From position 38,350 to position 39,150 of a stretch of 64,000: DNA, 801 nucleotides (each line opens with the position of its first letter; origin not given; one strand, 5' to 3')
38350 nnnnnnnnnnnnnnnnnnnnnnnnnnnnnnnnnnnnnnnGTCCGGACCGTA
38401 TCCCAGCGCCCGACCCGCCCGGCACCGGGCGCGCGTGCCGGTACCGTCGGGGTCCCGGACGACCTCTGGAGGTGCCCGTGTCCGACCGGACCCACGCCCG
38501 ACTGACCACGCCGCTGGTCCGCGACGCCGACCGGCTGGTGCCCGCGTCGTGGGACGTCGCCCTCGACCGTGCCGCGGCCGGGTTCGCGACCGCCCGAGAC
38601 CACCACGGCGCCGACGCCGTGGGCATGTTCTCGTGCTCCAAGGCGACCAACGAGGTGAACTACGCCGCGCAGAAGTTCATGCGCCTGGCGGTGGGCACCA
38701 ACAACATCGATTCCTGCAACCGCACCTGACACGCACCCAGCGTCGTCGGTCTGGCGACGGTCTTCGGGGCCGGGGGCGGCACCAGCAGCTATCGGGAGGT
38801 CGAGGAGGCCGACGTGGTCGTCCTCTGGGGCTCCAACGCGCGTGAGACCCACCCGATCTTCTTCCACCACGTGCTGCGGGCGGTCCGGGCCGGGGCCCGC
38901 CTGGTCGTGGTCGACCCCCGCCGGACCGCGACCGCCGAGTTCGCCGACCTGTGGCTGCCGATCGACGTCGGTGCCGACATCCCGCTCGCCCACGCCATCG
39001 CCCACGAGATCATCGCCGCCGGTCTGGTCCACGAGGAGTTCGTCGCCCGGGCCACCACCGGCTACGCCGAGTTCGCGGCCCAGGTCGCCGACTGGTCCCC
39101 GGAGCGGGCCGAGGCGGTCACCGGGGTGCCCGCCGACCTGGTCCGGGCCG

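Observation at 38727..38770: In-frame TGA is a selenocysteine codon, with a SECIS-like hairpin, rather than a pseudogene break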

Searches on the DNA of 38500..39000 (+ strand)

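Call 8: search_rna_families(source=window, start=38500, end=39000, threshold=evalue, max_evalue=10, show_alignments=3)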
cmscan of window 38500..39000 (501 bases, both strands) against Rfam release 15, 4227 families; matches with E-value up to 10: 2.
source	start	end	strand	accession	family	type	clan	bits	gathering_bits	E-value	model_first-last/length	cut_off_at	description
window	38656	38715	-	RF00116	C0465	Gene; sRNA;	-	15.1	40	5.8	1-78/78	no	C0465 RNA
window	38599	38715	-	RF01754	radC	Cis-reg;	-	13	40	3.9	1-149/149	no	radC RNA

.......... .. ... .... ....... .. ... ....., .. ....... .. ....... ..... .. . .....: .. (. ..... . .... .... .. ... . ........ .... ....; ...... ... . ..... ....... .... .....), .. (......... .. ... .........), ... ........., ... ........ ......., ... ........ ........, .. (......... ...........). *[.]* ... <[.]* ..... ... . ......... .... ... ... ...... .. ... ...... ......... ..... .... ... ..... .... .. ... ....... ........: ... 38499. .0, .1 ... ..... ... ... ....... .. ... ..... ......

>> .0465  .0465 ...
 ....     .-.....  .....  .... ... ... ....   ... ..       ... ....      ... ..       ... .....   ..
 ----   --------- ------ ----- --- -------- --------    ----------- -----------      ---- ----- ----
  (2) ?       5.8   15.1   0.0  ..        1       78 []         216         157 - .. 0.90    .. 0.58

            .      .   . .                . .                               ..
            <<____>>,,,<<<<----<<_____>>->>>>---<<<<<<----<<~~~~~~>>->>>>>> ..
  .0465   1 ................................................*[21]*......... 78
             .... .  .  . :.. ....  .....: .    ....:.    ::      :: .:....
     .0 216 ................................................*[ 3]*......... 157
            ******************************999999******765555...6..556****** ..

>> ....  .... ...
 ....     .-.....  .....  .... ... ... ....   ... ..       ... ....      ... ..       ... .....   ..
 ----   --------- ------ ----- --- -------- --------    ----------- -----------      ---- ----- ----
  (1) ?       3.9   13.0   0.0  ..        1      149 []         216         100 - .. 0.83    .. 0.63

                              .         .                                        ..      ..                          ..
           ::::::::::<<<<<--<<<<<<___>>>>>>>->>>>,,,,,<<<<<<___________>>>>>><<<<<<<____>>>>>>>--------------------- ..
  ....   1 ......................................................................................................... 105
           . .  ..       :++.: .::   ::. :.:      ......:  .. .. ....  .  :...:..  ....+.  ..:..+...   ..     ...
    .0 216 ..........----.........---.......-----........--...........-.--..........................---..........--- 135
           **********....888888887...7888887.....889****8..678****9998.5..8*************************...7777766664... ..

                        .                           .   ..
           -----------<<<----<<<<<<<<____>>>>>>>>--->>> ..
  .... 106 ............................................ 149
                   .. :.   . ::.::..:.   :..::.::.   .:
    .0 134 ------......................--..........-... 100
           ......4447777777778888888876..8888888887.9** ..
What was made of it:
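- On Bacterial SECIS element (fdhF type): No Rfam 15 SECIS family matches at E up to 10 in 38500-39000 (call 8).
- Closest known: Mycobacterial selenoprotein formate dehydrogenase with selABCD. Different: Those authors report detecting their SECIS elements with Rfam, whereas this one has no Rfam hit (call 8).
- No Rfam SECIS family matches, even at E up to 10 (call 8).
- Tried and rejected: Rfam cmscan of 38500-39000 at E up to 10 gave only two chance hits on the other strand and no SECIS family (call 8).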

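Call 38: build_rna_model(alignment_id=A1, structure=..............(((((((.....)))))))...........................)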
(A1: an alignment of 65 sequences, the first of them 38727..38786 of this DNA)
Model R1 built from alignment A1 (65 sequences, 60 columns); structure: as given.
model positions 60; base pairs 7; branch points 0; effective number of sequences 3.1; information 0.931 bits per position. Calibrated on 0.2 Mb of random sequence (short: E-values are rough).
structure used (alignment columns):
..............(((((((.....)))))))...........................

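Call 39: search_with_rna_model(model_id=R1, sources=[window, L014, L016, L019, L031, L037, L038, L042, L043, L050, L051, L055, L056, L064, L071, L073, L077, L085], max_evalue=10)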
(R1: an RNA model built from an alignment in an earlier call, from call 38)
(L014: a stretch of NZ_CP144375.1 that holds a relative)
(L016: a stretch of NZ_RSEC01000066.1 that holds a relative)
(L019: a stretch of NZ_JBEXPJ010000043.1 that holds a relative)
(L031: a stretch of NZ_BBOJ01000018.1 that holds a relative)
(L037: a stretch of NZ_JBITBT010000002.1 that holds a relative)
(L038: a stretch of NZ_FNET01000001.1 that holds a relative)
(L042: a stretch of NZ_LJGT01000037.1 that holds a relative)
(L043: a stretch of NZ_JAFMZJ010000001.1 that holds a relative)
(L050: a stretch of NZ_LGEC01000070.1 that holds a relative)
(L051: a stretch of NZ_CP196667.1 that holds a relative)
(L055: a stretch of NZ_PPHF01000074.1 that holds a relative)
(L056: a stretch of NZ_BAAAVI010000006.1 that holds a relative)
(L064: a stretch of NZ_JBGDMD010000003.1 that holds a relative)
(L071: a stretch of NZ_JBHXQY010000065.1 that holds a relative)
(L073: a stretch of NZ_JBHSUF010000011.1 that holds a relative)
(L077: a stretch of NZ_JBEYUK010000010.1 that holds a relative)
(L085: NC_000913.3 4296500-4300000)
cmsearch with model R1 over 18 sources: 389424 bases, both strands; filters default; matches with E-value up to 10: 45.
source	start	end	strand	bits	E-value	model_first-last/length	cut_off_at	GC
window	38727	38786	+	81.3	9.3e-15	1-60/60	no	0.75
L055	10235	10294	+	53.5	7.7e-09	1-60/60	no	0.78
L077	10232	10291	+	51.5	2.1e-08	1-60/60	no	0.8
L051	10235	10294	+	49.3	6.3e-08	1-60/60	no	0.73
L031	10235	10294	+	48.1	1.1e-07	1-60/60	no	0.7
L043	10256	10315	+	46.8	2.1e-07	1-60/60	no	0.8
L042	10247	10306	+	46.7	2.3e-07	1-60/60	no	0.78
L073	10235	10294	+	45.9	3.2e-07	1-60/60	no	0.83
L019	10235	10294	+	45.4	4.2e-07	1-60/60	no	0.73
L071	10235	10294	+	45.4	4.3e-07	1-60/60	no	0.83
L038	10235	10294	+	42.8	1.5e-06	1-60/60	no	0.68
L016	10235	10294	+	40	6e-06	1-60/60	no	0.82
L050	10235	10294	+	37.1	2.5e-05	1-60/60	no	0.82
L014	10235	10294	+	36.6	3.1e-05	1-60/60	no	0.77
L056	2147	2206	+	36.5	3.3e-05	1-60/60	no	0.8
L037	10235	10294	+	28.3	0.0018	1-60/60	no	0.78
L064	10265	10324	+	23.7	0.018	1-60/60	no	0.8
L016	3630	3667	-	18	0.29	15-52/60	no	0.76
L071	3432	3456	-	17.3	0.4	15-39/60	no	0.68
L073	3786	3810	-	17.3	0.4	15-39/60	no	0.68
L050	1584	1615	-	16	0.76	15-46/60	no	0.72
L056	1167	1211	-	15.5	0.98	1-60/60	no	0.69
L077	2599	2640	+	15.4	1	1-60/60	no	0.69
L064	7751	7810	+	14.8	1.4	1-60/60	no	0.7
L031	21451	21497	-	14.7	1.5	1-60/60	no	0.77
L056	7575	7626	+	13.6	2.6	1-60/60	no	0.79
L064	2226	2262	-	13.1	3.2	15-52/60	no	0.78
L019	8238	8266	+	12.7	3.9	15-43/60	no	0.69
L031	9429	9468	-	12.6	4.1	1-60/60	no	0.75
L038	1153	1206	+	12.5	4.3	1-60/60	no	0.72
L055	20837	20878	+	12.3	4.8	15-54/60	no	0.76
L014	16008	16056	-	12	5.5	1-60/60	no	0.65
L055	8672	8692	+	11.7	6.5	15-35/60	no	0.9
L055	3626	3677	-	11.7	6.6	1-60/60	no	0.75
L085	2397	2450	-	11.6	6.6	1-60/60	no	0.59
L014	2008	2063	+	11.6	6.7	1-60/60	no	0.71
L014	4436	4489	+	11.5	7.1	1-60/60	no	0.76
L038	9253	9323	-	11.2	8.2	1-60/60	no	0.73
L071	14264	14289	+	10.9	9.4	1-60/60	no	0.65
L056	8959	9008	+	10.9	9.6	1-60/60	no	0.76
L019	8528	8557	+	10.9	9.7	1-60/60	no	0.77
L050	5208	5245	+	10.8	9.9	1-60/60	no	0.71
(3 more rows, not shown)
